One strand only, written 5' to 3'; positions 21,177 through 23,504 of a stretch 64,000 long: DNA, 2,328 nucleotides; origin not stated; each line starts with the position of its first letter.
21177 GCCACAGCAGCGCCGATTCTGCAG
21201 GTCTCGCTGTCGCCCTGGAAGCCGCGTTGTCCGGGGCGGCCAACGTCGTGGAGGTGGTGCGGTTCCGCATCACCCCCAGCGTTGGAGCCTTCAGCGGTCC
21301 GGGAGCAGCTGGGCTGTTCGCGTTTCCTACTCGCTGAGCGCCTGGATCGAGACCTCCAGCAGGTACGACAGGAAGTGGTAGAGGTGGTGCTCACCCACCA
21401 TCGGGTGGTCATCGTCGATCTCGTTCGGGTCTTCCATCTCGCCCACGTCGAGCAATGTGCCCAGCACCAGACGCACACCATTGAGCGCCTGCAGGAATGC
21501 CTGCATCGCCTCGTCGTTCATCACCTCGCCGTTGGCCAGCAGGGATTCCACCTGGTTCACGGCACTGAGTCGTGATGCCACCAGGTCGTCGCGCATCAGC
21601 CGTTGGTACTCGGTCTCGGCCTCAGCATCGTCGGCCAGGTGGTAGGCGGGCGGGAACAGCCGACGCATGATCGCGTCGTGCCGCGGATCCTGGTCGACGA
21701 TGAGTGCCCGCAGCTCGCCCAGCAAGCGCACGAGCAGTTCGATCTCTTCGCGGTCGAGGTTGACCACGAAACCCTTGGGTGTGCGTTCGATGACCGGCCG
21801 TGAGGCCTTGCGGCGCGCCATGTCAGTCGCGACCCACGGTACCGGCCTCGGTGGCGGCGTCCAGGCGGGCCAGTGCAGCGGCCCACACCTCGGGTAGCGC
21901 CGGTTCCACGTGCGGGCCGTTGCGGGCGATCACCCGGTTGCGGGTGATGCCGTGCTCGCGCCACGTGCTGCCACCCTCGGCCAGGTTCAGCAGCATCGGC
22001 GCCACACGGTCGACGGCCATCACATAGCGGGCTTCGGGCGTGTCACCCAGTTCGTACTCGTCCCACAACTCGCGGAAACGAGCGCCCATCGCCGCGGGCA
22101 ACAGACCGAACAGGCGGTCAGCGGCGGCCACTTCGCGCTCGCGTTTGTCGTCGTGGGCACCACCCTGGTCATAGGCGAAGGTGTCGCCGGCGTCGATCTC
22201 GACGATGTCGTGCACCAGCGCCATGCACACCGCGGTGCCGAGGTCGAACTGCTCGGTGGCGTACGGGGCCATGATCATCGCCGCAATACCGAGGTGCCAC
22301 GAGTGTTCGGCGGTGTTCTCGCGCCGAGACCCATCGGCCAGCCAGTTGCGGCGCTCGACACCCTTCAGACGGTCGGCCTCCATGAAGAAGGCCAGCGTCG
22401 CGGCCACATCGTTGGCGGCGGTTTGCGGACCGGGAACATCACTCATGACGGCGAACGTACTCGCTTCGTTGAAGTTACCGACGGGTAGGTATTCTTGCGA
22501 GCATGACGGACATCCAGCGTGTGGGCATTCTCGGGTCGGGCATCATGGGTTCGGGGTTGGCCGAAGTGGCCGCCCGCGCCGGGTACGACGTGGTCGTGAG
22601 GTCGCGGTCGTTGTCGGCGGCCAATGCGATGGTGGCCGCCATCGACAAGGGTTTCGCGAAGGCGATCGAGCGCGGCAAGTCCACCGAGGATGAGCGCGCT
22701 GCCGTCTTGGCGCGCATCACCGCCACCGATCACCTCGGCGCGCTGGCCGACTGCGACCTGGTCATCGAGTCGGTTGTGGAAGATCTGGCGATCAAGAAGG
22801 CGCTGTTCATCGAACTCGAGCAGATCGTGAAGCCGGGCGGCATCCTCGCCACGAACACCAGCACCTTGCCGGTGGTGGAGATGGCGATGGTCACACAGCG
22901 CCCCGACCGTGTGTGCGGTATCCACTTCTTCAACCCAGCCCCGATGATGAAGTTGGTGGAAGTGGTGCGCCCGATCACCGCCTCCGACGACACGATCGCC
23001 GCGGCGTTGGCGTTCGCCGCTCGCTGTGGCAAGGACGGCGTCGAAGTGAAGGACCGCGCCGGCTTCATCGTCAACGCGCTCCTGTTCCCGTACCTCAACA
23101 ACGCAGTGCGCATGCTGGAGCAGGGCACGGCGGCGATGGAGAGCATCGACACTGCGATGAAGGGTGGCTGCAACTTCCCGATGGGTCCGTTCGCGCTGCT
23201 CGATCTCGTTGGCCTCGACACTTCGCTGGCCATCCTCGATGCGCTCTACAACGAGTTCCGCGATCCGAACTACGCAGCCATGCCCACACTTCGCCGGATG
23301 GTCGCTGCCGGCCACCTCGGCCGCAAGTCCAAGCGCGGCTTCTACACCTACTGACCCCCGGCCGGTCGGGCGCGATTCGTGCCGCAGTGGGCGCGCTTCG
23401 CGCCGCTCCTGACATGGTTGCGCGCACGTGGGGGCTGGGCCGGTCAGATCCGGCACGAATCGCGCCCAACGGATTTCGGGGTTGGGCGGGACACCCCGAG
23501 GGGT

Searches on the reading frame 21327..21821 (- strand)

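Call 3: search_protein_families(library=pfam, proteins=[window:21327-21821:-], max_evalue=0.01)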
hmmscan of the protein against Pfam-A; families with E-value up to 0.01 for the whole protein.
window:21327-21821:- (164 aa): 1 family
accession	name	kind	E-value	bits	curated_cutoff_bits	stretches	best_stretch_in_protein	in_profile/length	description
PF09438.16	DUF2017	-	3.8e-29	102.6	25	1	11-162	4-179/179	Domain of unknown function (DUF2017)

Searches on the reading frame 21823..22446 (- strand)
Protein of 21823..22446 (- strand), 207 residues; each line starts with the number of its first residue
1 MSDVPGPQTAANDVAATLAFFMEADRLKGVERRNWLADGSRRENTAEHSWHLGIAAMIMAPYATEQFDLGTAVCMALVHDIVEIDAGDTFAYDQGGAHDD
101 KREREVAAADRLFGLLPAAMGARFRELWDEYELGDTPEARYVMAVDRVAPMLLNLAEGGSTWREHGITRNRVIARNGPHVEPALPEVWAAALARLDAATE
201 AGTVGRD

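Call 3: search_protein_families(library=pfam, proteins=[window:21823-22446:-], max_evalue=0.01)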
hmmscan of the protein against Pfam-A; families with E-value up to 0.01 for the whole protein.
window:21823-22446:- (207 aa): 3 families
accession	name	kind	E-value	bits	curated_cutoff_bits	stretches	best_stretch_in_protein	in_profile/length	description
PF13023.12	HD_3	-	3.3e-51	173.9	22.5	1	24-188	1-165/165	HD domain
PF12917.13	YfbR-like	-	1e-11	45.3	25.9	1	20-155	2-142/182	5'-deoxynucleotidase YfbR-like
PF01966.28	HD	-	1.5e-07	32.1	22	1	45-151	1-116/116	HD domain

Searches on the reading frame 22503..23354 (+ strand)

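Call 3: search_protein_families(library=pfam, proteins=[window:22503-23354:+], max_evalue=0.01)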
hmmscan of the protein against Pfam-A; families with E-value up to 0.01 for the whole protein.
window:22503-23354:+ (283 aa): 5 families
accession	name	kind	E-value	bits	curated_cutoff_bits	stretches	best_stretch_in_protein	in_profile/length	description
PF02737.24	3HCDH_N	-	1.6e-58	198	22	1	7-184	2-179/180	3-hydroxyacyl-CoA dehydrogenase, NAD binding domain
PF00725.27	3HCDH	-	4.3e-35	120.6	22.1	1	187-283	1-97/97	3-hydroxyacyl-CoA dehydrogenase, C-terminal domain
PF03446.21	NAD_binding_2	-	2.5e-06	28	21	1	6-121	1-95/161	NAD binding domain of 6-phosphogluconate dehydrogenase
PF03807.23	F420_oxidored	-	1.1e-05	26.4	21.6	1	6-88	1-64/94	NADP oxidoreductase coenzyme F420-dependent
PF03435.24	Sacchrp_dh_NADP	-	0.0052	17.5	25.1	0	7-64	1-60/129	Saccharopine dehydrogenase NADP binding domain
